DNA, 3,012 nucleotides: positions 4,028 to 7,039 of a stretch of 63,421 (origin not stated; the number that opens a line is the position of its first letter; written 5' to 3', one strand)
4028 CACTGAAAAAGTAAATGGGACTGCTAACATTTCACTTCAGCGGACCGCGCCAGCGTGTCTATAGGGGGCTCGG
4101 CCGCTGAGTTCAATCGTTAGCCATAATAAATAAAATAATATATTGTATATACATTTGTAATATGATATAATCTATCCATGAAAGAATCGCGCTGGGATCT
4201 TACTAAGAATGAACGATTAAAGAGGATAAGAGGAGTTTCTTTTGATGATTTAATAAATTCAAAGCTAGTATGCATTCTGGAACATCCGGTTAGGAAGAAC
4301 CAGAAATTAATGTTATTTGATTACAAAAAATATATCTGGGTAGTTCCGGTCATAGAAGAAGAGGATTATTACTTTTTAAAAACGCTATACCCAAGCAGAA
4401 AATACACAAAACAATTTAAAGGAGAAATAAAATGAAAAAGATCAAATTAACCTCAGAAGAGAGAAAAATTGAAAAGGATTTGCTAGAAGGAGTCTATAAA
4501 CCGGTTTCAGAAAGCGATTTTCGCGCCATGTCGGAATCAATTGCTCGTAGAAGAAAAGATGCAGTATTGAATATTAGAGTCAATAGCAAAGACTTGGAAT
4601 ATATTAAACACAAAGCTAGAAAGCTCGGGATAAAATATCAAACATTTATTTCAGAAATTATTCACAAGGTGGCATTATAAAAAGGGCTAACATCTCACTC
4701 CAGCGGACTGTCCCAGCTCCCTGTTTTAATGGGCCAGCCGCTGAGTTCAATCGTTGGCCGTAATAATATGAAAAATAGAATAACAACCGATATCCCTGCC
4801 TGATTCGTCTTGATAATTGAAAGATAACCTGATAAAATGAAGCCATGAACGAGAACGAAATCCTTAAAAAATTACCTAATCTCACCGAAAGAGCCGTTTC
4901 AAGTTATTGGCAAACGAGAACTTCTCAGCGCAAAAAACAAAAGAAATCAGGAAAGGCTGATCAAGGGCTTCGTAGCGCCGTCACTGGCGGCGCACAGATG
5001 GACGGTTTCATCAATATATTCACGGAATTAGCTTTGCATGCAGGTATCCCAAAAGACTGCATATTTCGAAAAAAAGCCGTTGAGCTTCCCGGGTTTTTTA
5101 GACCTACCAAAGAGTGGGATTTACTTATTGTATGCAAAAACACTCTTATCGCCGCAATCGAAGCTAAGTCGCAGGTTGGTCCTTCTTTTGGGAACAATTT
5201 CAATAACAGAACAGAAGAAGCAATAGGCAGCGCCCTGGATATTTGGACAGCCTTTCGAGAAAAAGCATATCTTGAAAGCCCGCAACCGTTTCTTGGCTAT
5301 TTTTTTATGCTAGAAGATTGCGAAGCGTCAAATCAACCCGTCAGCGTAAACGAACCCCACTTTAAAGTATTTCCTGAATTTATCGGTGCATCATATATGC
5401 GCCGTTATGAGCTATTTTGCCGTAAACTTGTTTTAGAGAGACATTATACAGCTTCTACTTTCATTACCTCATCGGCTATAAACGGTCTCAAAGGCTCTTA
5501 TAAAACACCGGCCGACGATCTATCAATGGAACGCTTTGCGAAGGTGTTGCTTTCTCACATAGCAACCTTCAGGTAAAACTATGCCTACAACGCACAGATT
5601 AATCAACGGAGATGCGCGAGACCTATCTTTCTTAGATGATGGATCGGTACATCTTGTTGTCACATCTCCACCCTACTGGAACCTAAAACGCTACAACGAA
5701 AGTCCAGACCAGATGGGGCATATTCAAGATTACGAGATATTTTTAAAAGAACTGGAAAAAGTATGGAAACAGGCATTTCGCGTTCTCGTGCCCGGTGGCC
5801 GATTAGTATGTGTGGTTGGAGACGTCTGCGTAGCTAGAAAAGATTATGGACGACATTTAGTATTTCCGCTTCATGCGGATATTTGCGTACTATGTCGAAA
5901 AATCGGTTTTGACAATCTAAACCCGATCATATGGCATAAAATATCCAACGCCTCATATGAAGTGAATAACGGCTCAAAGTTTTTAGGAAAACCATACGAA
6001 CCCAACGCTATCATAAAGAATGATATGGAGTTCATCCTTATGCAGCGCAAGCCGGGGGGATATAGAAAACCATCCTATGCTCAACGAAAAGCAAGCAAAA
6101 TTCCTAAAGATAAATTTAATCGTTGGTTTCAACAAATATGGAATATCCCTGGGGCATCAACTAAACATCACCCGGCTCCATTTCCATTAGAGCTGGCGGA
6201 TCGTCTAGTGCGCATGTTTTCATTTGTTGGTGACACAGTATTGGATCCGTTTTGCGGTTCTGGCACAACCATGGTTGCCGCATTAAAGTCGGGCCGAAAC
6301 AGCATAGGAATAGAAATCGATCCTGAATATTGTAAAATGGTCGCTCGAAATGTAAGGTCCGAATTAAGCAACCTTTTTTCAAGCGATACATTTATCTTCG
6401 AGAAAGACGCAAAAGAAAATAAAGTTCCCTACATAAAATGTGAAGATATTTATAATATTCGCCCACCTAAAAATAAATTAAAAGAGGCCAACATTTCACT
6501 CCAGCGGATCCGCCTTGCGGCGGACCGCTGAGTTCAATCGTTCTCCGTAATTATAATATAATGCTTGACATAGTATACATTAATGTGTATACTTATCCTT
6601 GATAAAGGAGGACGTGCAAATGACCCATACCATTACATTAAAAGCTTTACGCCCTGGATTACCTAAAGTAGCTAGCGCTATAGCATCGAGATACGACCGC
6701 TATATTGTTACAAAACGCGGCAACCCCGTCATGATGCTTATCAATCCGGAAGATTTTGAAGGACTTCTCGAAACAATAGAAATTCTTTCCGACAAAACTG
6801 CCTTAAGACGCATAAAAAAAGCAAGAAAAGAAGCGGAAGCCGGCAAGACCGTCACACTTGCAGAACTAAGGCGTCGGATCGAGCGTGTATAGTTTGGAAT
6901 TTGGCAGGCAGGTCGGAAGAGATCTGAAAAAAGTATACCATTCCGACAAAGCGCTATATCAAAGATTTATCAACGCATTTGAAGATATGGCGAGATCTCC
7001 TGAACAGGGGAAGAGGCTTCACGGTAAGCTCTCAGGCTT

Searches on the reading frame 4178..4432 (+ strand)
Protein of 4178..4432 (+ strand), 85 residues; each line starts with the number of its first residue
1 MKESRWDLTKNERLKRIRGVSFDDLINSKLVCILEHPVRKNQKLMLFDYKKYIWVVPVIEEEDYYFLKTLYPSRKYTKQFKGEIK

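Call 5: search_protein_families(library=pfam, proteins=[window:4178-4432:+], max_evalue=1)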
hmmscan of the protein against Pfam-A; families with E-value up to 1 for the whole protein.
window:4178-4432:+ (85 aa): 0 families

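Call 7: search_protein_families(library=ncbifam, proteins=[window:4178-4432:+], max_evalue=1)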
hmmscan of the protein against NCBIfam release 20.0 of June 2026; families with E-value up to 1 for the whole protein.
window:4178-4432:+ (85 aa): 2 families
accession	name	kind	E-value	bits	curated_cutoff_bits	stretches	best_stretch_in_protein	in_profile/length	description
NF008239.0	PRK11013.1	equivalog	0.019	14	288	1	4-55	142-195/309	LysR family transcriptional regulator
NF002996.0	PRK03760.1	equivalog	0.021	14.7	146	1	13-78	23-88/121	hypothetical protein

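Call 30: search_protein_families(library=pfam, proteins=[window:4178-4432:+], max_evalue=10)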
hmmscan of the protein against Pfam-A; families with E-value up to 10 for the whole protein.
window:4178-4432:+ (85 aa): 0 families
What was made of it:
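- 4178..4435 (+): brnT-like toxin gene of the donor-type cassette in the same array, and the presumed target of the ORF3 N-half. No Pfam hit by sequence (calls 5, 30).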

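Call 42: search_protein_families(library=padloc, proteins=[window:4178-4432:+], max_evalue=1)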
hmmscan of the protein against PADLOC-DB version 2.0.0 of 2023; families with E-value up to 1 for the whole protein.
window:4178-4432:+ (85 aa): 0 families

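Call 43: search_solved_structures(query=window:4178-4432:+, max_evalue=10, show_alignments=2)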
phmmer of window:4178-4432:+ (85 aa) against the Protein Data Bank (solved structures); distinct sequences matched with E-value up to 10: 0.

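Call 44: find_homologous_proteins(query=window:4178-4432:+, max_evalue=0.01)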
Query window:4178-4432:+ (85 aa): 201 proteins with E <= 0.01 among 201 candidates; the best 120 are listed.
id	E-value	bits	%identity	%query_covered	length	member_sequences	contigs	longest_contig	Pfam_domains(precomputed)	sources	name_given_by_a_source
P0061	2.6e-41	157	81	100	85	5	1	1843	-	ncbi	-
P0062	6.6e-41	155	84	98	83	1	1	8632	-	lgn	-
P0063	1.6e-40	154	83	98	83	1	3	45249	-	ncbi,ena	-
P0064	2.5e-40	153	83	98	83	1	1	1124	-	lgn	-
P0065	5.4e-40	152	81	98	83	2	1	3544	-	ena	-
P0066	1.3e-39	151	80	98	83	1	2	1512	-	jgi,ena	jgi:uncharacterized DUF497 family protein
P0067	5.2e-39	149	76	100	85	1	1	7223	-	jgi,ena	jgi:hypothetical protein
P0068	8.4e-39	149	79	100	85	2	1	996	-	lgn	-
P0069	1.3e-38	148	80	98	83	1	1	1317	-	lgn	-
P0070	2.1e-38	147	75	100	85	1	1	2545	-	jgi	jgi:hypothetical protein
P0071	1.7e-37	144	79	96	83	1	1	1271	-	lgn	-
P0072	5.4e-37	143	80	98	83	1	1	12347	-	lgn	-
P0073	2.3e-36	141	78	95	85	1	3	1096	-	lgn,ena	-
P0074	4.1e-36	140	76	96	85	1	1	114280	-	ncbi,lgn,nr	ncbi:MAG: toxin [Elusimicrobia bacterium]|nr:toxin [Candidatus Liberimonas magnetica]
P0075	1.6e-35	138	78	95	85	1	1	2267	-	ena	-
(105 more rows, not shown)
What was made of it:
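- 4178..4435 (+): Homologues are named 'DUF497' by JGI and 'toxin' by NCBI (call 44).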

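Call 53: search_solved_structures(query=A6, max_evalue=10, show_alignments=2)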
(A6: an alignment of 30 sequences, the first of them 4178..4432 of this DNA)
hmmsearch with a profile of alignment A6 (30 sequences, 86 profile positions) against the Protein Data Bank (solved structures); distinct sequences matched with E-value up to 10: 2.
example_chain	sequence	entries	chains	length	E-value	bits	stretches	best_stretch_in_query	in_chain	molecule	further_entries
3hrg_A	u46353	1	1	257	0.65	13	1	27-76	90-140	uncharacterized protein BT_3980 with actin-like ATPase fold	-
4kpk_A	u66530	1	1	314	0.68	12.9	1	20-46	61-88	Enoyl-CoA hydratase/isomerase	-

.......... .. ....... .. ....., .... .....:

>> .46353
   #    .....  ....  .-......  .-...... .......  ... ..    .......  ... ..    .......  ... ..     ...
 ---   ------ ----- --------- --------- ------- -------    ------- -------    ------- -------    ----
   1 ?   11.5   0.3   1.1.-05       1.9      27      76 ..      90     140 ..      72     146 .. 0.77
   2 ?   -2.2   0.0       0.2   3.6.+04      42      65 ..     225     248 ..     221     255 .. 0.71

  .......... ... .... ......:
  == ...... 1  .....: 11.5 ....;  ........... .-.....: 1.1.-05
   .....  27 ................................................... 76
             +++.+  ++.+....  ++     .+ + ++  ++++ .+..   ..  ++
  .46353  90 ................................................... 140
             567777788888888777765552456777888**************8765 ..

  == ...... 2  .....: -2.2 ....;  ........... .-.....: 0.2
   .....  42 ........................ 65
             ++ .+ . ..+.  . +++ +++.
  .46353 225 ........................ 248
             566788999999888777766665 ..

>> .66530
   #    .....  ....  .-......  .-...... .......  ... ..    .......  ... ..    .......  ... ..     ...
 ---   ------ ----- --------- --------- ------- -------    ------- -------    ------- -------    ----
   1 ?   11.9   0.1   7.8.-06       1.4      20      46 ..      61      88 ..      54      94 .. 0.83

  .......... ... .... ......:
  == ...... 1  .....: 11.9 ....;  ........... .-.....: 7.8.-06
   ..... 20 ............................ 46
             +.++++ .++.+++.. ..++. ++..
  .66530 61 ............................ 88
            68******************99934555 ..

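Call 58: predict_structure(alignment_id=A6)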
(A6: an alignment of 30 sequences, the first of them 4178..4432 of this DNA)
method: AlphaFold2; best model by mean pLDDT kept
length: 85 residues; sequences in the alignment: 30
mean_pLDDT: 93.0   pTM: 0.81
mean pLDDT of the five models: 93.0, 91.6, 91.3, 91.3, 89.2
residues with pLDDT >= 90: 75; 70-90: 7; 50-70: 2; < 50: 1
segments of 3 or more residues with pLDDT < 50: none
pLDDT, mean of each block of 10 residues (from residue 1): 91 95 96 93 95 96 94 94 70
secondary structure, 60 per line:
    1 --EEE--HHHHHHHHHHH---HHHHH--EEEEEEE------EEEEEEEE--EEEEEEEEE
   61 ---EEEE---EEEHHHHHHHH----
elements in order: E3-5 H8-18 H22-26 E29-35 E42-49 E52-60 E64-67 E71-73 H74-81
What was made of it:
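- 4178..4435 (+): AF2 pLDDT 93, pTM 0.81 (call 58).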

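Call 63: fold_search(model_id=the predicted structure, library=pdb)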
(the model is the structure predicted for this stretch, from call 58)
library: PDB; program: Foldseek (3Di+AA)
matches with E <= 10: 812; with E <= 0.001: 0
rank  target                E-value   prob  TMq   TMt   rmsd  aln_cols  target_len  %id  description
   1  3u97                  1.8e-03  1.00  0.60  0.65   3.8        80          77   14  1.1 Angstrom-resolution crystal structure of the Brucella abortus ribonuclease toxin, BrnT (released 2012-02-22)
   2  5tph_B                1.2e-01  0.38  0.33  0.26   8.4        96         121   12  Crystal structure of a de novo designed protein homodimer with curved beta-sheet (released 2017-01-25)
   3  2khe_MODEL_1_A        1.5e-01  0.57  0.38  0.37   7.0        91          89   11  Solution Structure of the Bacterial Toxin Rele from Thermus Thermophilus HB8 (released 2010-03-31)
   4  5u1q_A                1.5e-01  0.47  0.35  0.30  11.8        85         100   13  Grb7-SH2 with bicyclic peptide inhibitor (released 2017-11-15)
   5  4r80_A                1.9e-01  0.51  0.34  0.37   6.3        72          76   11  Crystal Structure of a De Novo Designed Beta Sheet Protein, Cystatin Fold, Northeast Structural Genomics Consortium (N (released 2014-09-24)
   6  5u1q_D                1.9e-01  0.38  0.35  0.30  12.5        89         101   11  Grb7-SH2 with bicyclic peptide inhibitor (released 2017-11-15)
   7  5u35_B                2.1e-01  0.28  0.33  0.26   8.5        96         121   12  Crystal structure of a de novo designed protein with curved beta-sheet (released 2017-01-25)
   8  3pqz_D                2.5e-01  0.44  0.37  0.32  11.2        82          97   11  Grb7 SH2 with peptide (released 2011-07-20)
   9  3m7f_A                2.5e-01  0.44  0.35  0.28  11.6        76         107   10  Crystal structure of the Nedd4 C2/Grb10 SH2 complex (released 2010-10-27)
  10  2ysx_MODEL_1_A        2.7e-01  0.47  0.39  0.29  11.8        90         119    9  Solution structure of the human SHIP SH2 domain (released 2008-04-08)
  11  4x6s_B                2.9e-01  0.25  0.29  0.24  12.0        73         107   16  Grb7 SH2 domain with phosphotyrosine mimetic inhibitor peptide (released 2015-09-23)
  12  4x6s_A                3.1e-01  0.23  0.29  0.24  12.0        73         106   16  Grb7 SH2 domain with phosphotyrosine mimetic inhibitor peptide (released 2015-09-23)
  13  1i3z_A                3.3e-01  0.33  0.36  0.31  12.3        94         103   15  MURINE EAT2 SH2 DOMAIN IN COMPLEX WITH SLAM PHOSPHOPEPTIDE (released 2003-04-08)
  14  5eel_F                3.3e-01  0.33  0.35  0.29  11.6        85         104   13  Grb7 SH2 with bicyclic peptide inhibitor (released 2016-06-15)
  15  3pqz_C                3.9e-01  0.33  0.36  0.32  11.4        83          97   12  Grb7 SH2 with peptide (released 2011-07-20)
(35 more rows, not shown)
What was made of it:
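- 4178..4435 (+): Top PDB fold hit is 3u97, Brucella BrnT (E = 1.8e-3, prob 1.00, TM 0.60/0.65) (call 63).
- On BrnA / CopG_antitoxin (PF12441, PF14384, NF047399): Its paralogue at 4432 does follow a BrnT-fold toxin (call 63).
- Closest known: BrnT/BrnA of Brucella abortus and the related CopG_antitoxin family. Same: Its toxin has the BrnT fold (call 63).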

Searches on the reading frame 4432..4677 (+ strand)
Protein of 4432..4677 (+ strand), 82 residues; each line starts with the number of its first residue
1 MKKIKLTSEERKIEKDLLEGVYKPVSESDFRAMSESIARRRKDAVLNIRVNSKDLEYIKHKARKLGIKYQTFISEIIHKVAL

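Call 5: search_protein_families(library=pfam, proteins=[window:4432-4677:+], max_evalue=1)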
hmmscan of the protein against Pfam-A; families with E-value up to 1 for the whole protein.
window:4432-4677:+ (82 aa): 4 families
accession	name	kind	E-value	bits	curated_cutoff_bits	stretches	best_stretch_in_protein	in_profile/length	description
PF12441.14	CopG_antitoxin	-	3.6e-05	24.9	28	1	40-78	39-77/79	CopG antitoxin of type II toxin-antitoxin system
PF21983.2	NikA-like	-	0.00029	21.4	27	1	40-74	1-35/72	Mobilization protein NikA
PF12687.12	DUF3801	-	0.015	15.7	24.1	1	41-70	32-61/131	Protein of unknown function (DUF3801)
PF02244.21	Propep_M14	-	0.13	12.9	22.1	1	41-74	31-64/73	Carboxypeptidase activation peptide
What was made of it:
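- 4432..4680 (+): X antitoxin (N-module plus C-terminal RHH), paralogue of the ORF3 N-half. Followed by attC 4689-4755. PF12441 at 40-78 (call 5).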

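Call 7: search_protein_families(library=ncbifam, proteins=[window:4432-4677:+], max_evalue=1)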
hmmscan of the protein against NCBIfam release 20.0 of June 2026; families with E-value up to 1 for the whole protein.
window:4432-4677:+ (82 aa): 1 family
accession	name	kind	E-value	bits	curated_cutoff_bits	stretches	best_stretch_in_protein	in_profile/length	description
NF047399.1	BrnA_antitoxin_add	equivalog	0.02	15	60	1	42-78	34-67/70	type II toxin-antitoxin system BrnA family antitoxin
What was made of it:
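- Checked: The 4432 protein continues into a ribbon-helix-helix domain (PF12441 CopG_antitoxin, residues 40-78, E = 3.6e-5; weak BrnA NCBIfam hit; calls 5, 7).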

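Call 23: search_solved_structures(query=window:4432-4677:+, max_evalue=10, show_alignments=3)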
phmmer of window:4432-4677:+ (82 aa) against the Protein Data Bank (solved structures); distinct sequences matched with E-value up to 10: 2.
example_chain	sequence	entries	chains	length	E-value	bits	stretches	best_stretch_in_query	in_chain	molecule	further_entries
1ojg_A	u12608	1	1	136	0.73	13.7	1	16-69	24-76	SENSOR PROTEIN DCUS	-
3by8_A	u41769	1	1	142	0.79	13.6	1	16-69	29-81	Sensor protein dcuS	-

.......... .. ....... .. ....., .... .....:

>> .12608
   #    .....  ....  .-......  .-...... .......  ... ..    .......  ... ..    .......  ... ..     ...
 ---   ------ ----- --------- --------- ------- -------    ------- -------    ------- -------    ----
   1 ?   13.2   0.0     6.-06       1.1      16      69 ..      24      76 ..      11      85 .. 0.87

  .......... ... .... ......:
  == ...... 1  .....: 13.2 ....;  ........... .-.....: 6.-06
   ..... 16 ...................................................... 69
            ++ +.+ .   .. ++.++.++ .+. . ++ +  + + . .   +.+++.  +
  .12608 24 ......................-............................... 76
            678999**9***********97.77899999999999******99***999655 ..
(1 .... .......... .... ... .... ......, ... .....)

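Call 42: search_protein_families(library=padloc, proteins=[window:4432-4677:+], max_evalue=1)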
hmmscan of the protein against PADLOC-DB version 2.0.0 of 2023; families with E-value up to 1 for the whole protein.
window:4432-4677:+ (82 aa): 0 families

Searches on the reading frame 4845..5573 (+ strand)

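Call 73: search_protein_families(library=pfam, proteins=[window:4845-5573:+], max_evalue=0.001)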
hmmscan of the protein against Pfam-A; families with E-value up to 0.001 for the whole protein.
window:4845-5573:+ (243 aa): 1 family
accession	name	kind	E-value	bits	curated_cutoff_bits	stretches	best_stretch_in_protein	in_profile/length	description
PF04555.19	XhoI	-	1.1e-91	306.3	25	1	31-220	1-190/191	Restriction endonuclease XhoI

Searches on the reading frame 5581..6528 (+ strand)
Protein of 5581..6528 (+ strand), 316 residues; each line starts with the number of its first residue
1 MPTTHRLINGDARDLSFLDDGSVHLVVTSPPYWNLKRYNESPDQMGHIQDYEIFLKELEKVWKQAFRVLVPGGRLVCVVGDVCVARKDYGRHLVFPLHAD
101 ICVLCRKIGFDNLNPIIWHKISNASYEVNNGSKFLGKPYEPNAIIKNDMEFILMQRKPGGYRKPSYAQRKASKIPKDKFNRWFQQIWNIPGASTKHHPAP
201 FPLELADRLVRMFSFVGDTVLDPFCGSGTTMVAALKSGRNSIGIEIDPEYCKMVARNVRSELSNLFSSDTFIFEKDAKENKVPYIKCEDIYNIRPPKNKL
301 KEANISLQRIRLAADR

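Call 73: search_protein_families(library=pfam, proteins=[window:5581-6528:+], max_evalue=0.001)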
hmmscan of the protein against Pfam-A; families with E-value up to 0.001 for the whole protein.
window:5581-6528:+ (316 aa): 5 families
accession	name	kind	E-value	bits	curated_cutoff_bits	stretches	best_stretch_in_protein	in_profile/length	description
PF01555.25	N6_N4_Mtase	-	3.8e-45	155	26.7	1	23-254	1-219/221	DNA methylase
PF01170.24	UPF0020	-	4.3e-08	33.5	22.3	1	195-258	6-65/197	RMKL-like, methyltransferase domain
PF08241.18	Methyltransf_11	-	9.8e-06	26.6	21.2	0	54-77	72-95/95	Methyltransferase domain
PF13649.12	Methyltransf_25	-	1.2e-05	26.3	27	0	220-261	1-44/97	Methyltransferase domain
PF09445.16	Methyltransf_15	-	0.00043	20.3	22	1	219-260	3-44/165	RNA cap guanine-N2 methyltransferase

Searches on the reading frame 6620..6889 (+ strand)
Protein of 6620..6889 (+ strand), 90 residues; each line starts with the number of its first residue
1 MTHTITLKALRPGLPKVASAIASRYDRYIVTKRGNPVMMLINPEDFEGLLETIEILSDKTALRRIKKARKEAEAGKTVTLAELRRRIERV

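Call 5: search_protein_families(library=pfam, proteins=[window:6620-6889:+], max_evalue=1)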
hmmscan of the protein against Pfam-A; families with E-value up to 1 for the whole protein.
window:6620-6889:+ (90 aa): 2 families
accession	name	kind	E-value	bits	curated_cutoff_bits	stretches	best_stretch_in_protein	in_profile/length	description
PF02604.26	PhdYeFM_antitox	-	6e-11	42.4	29.8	1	3-74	2-73/74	Antitoxin Phd_YefM, type II toxin-antitoxin system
PF18506.7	RelB-like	-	0.0018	18.5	27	1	27-54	5-32/62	RelB Antitoxin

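Call 7: search_protein_families(library=ncbifam, proteins=[window:6620-6889:+], max_evalue=1)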
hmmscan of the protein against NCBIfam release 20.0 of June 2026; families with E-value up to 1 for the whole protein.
window:6620-6889:+ (90 aa): 2 families
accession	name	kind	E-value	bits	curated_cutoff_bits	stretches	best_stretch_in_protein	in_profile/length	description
TIGR01552.1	phd_fam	subfamily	0.0013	18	20.8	1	26-56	22-52/53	type II toxin-antitoxin system prevent-host-death family antitoxin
NF007274.0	PRK09731.1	exception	0.025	14.3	352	1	29-78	119-168/178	GspM family type II secretion system protein YghD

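Call 42: search_protein_families(library=padloc, proteins=[window:6620-6889:+], max_evalue=1)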
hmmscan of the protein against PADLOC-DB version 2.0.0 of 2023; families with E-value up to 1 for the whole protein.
window:6620-6889:+ (90 aa): 0 families
